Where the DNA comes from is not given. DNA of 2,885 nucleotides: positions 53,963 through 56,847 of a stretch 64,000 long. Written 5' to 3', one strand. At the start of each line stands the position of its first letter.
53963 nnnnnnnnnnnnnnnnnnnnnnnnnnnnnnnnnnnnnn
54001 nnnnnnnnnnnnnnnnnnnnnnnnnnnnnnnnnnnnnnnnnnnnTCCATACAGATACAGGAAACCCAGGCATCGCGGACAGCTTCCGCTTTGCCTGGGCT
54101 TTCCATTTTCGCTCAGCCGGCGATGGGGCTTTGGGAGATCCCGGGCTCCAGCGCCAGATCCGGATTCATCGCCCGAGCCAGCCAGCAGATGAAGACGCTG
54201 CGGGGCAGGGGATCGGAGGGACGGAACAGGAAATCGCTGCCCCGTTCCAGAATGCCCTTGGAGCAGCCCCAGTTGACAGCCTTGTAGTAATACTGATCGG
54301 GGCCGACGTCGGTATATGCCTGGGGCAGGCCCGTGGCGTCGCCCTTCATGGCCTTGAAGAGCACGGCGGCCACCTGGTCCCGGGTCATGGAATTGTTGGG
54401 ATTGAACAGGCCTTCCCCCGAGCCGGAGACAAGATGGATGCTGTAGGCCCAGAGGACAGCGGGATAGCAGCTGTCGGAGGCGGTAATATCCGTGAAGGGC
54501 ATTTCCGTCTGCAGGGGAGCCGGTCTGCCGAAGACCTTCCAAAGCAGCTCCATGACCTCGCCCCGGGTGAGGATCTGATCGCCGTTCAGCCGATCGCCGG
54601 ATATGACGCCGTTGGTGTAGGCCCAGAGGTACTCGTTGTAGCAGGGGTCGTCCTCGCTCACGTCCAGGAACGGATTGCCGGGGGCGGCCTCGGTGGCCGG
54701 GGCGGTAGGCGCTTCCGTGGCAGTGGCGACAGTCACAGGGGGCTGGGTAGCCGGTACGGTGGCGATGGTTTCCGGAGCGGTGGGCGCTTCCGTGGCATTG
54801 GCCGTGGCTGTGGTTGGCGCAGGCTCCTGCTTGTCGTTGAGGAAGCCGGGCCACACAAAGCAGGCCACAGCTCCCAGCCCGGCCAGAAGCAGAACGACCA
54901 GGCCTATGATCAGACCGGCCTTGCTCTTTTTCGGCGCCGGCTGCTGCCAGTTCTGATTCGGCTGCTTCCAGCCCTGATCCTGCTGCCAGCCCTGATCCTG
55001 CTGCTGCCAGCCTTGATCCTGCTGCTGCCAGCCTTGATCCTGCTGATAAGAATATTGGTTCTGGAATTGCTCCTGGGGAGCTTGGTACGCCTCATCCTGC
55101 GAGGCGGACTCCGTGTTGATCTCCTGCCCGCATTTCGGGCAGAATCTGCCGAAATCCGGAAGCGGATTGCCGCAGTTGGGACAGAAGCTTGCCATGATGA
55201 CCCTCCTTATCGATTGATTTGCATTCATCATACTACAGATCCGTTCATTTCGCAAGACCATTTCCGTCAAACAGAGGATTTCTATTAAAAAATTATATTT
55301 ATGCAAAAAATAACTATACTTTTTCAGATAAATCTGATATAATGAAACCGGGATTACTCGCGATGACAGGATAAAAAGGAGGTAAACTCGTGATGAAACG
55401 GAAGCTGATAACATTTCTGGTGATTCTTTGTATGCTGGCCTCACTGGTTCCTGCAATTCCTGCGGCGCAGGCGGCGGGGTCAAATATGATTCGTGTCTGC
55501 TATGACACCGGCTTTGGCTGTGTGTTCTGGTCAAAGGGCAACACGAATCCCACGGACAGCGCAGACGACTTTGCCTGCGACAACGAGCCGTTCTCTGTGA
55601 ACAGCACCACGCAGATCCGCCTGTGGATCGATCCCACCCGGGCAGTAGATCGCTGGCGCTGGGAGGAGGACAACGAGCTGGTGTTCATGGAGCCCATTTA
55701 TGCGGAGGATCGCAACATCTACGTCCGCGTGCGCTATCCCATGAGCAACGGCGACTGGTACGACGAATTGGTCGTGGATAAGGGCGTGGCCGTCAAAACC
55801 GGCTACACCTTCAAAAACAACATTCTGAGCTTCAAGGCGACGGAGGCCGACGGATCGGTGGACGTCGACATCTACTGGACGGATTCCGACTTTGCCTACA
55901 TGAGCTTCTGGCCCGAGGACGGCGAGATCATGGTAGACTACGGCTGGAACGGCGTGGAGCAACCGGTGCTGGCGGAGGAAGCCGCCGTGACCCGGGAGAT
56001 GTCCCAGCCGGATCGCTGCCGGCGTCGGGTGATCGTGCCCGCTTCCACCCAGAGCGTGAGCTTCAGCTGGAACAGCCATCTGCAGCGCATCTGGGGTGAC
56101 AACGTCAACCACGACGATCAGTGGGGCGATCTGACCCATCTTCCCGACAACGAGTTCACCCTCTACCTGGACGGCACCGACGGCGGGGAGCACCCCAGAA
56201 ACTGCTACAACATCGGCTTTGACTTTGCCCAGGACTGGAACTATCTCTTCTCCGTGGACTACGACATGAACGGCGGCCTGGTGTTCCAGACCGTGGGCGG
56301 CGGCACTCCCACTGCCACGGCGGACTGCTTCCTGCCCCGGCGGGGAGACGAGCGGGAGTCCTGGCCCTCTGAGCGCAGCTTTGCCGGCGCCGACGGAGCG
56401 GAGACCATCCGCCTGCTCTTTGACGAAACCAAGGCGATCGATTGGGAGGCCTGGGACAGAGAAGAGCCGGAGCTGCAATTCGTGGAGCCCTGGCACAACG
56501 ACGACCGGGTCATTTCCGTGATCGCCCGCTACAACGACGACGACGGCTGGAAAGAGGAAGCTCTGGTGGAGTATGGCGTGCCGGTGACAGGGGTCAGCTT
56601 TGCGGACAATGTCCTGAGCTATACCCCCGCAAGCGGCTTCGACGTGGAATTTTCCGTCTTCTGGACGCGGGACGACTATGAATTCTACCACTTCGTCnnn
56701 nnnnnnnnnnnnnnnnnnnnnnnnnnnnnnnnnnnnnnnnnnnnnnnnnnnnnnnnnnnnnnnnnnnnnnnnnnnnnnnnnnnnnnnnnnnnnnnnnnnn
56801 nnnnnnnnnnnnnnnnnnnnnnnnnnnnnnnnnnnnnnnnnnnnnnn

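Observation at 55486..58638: Four tandem copies of an unknown acidic, Trp-rich module of about 265 aa in an SLH-anchored wall protein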

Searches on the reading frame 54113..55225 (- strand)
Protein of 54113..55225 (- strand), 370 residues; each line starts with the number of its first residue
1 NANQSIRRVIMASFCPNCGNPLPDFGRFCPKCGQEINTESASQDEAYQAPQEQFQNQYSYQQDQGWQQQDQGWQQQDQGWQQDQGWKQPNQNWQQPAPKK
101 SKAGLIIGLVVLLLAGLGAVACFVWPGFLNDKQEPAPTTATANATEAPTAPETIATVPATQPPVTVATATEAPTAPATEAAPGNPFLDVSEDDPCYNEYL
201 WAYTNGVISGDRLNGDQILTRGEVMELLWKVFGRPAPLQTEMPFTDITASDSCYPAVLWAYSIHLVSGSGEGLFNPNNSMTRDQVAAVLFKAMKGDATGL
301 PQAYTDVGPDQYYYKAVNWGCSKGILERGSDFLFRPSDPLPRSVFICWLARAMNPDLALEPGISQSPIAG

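Call 19: search_protein_families(library=pfam, proteins=[window:54113-55225:-], max_evalue=0.001)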
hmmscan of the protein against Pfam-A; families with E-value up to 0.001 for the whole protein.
window:54113-55225:- (370 aa): 4 families
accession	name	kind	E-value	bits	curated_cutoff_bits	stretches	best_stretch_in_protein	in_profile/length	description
PF00395.25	SLH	-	3.9e-18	65.6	20.8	1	243-286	1-44/44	S-layer homology domain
PF13240.11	Zn_Ribbon_1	-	1.1e-06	28.6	25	1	14-35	1-22/23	zinc-ribbon domain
PF12773.13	DZR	-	3.3e-05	24.4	27.3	1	15-36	1-22/45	Double zinc ribbon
PF13248.11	Zn_ribbon_3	-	0.00036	20.3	27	1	15-36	5-26/26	zinc-ribbon domain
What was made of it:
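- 54113..55195 (-): Divergent neighbour: zinc-ribbon, Q/W-rich repeats, a probable TM helix, PT-rich linker, SLH protein. This is context only; no functional link is shown. Pfam Zn_Ribbon_1 plus SLH (call 19).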

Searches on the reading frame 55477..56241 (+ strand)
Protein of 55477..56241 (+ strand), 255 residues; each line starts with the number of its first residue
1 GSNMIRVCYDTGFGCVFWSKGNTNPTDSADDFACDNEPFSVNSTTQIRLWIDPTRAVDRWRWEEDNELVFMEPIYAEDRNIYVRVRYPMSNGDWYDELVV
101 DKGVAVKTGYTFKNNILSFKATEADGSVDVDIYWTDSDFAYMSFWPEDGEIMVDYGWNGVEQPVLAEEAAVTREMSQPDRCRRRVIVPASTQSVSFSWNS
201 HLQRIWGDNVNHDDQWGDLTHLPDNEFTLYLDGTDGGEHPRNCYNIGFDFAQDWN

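Call 9: search_solved_structures(query=A1, max_evalue=10, show_alignments=2)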
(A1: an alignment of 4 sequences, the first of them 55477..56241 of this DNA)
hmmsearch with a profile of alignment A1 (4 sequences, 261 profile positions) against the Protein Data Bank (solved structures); distinct sequences matched with E-value up to 10: 1.
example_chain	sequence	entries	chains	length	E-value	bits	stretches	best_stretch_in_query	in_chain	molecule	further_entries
1cx1_A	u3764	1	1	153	1.1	11.7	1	93-140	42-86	ENDOGLUCANASE C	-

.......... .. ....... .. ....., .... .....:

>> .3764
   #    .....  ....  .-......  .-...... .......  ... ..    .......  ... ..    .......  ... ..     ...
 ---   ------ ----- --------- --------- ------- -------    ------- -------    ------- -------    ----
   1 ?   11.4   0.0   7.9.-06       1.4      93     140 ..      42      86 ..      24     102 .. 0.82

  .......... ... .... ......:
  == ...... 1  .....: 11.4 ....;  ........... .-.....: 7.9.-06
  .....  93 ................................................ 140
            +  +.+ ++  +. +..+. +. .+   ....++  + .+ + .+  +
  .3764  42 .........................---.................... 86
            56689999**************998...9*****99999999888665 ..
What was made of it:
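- On Carbohydrate-binding modules (any CAZy CBM family): PDB profile search gives 1cx1 at E 1.1 (call 9).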

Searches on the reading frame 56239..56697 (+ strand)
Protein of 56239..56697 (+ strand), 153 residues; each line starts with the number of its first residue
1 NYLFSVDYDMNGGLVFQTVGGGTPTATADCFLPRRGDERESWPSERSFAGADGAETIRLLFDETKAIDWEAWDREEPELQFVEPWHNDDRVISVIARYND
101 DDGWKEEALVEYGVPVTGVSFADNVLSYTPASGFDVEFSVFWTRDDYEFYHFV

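Call 61: predict_structure(alignment_id=A3)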
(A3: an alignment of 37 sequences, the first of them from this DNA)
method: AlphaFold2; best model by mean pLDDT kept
length: 153 residues; sequences in the alignment: 37
mean_pLDDT: 96.8   pTM: 0.91
mean pLDDT of the five models: 96.8, 96.3, 96.1, 96.1, 95.7
residues with pLDDT >= 90: 151; 70-90: 1; 50-70: 1; < 50: 0
segments of 3 or more residues with pLDDT < 50: none
pLDDT, mean of each block of 10 residues (from residue 1): 96 98 97 98 97 97 98 97 98 97 95 97 98 96 98 83
secondary structure, 60 per line:
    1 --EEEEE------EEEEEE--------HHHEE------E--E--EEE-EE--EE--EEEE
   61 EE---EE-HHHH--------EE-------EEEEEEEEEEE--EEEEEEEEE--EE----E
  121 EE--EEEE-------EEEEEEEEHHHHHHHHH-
elements in order: E3-7 E14-19 E45-47 E57-62 H69-72 E90-100 E103-111 E120-122 E125-128 E136-143 H144-152

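Call 63: fold_search(model_id=the predicted structure, library=pdb)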
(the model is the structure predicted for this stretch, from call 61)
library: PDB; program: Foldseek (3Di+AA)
matches with E <= 10: 194; with E <= 0.001: 0
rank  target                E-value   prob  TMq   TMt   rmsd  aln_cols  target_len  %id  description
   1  9i2l_A                1.0e-01  0.12  0.21  0.14  15.0       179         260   12  BtuJ2 - DUF4465 domain containing protein (released 2025-03-05)
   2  6qyc_B                1.7e-01  0.28  0.23  0.07   8.5        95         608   18  Crystal structure of MtrC from Shewanella baltica OS185 (released 2020-04-22)
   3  7w7i_G                2.6e-01  0.25  0.29  0.16  10.4       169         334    7  Crystal Structure of shaft pilin PitB from pilus islet-2 of Streptococcus oralis (released 2022-06-01)
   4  9hqn_A                2.8e-01  0.05  0.14  0.09  20.0       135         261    9  Cryo-EM structure of bovine TMEM206 (released 2025-11-05)
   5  9hqn_B                3.3e-01  0.04  0.13  0.09  20.3       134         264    9  Cryo-EM structure of bovine TMEM206 (released 2025-11-05)
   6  6qyc_C                4.3e-01  0.28  0.26  0.08   7.8        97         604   15  Crystal structure of MtrC from Shewanella baltica OS185 (released 2020-04-22)
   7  7w7i_B                4.6e-01  0.15  0.28  0.16  11.1       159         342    8  Crystal Structure of shaft pilin PitB from pilus islet-2 of Streptococcus oralis (released 2022-06-01)
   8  7w7i_C                6.4e-01  0.25  0.34  0.18   6.9       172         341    9  Crystal Structure of shaft pilin PitB from pilus islet-2 of Streptococcus oralis (released 2022-06-01)
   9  5or7_A                8.4e-01  0.10  0.21  0.13   9.3       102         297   13  Atomic structure of the murine norovirus protruding domain and sCD300lf receptor complex (released 2018-03-21)
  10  8i95_H                8.4e-01  0.04  0.18  0.14  16.4       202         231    7  Structure of EP54-C3aR-Go complex (released 2023-10-18)
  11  9hqo_A                8.4e-01  0.03  0.14  0.09  20.0       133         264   10  Cryo-EM structure of bovine TMEM206-YFP purified and plunged using MISO (micro-purification) (released 2025-11-05)
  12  6qyc_A                1.0e+00  0.20  0.28  0.09   8.0       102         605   16  Crystal structure of MtrC from Shewanella baltica OS185 (released 2020-04-22)
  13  6t4b_G                1.2e+00  0.09  0.20  0.33  11.2        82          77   13  CRYSTAL STRUCTURE OF HUMAN TDP-43 N-TERMINAL DOMAIN AT 2.55 A RESOLUTION (released 2020-05-20)
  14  5mdi_B                1.2e+00  0.08  0.19  0.32  11.2        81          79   14  Crystal structure of TDP-43 N-terminal domain at 2.1 A resolution (released 2017-07-05)
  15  2a9n_A                1.2e+00  0.03  0.18  0.14  16.2       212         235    8  A Mutation Designed to Alter Crystal Packing Permits Structural Analysis of a Tight-binding Fluorescein-scFv complex (released 2005-10-25)
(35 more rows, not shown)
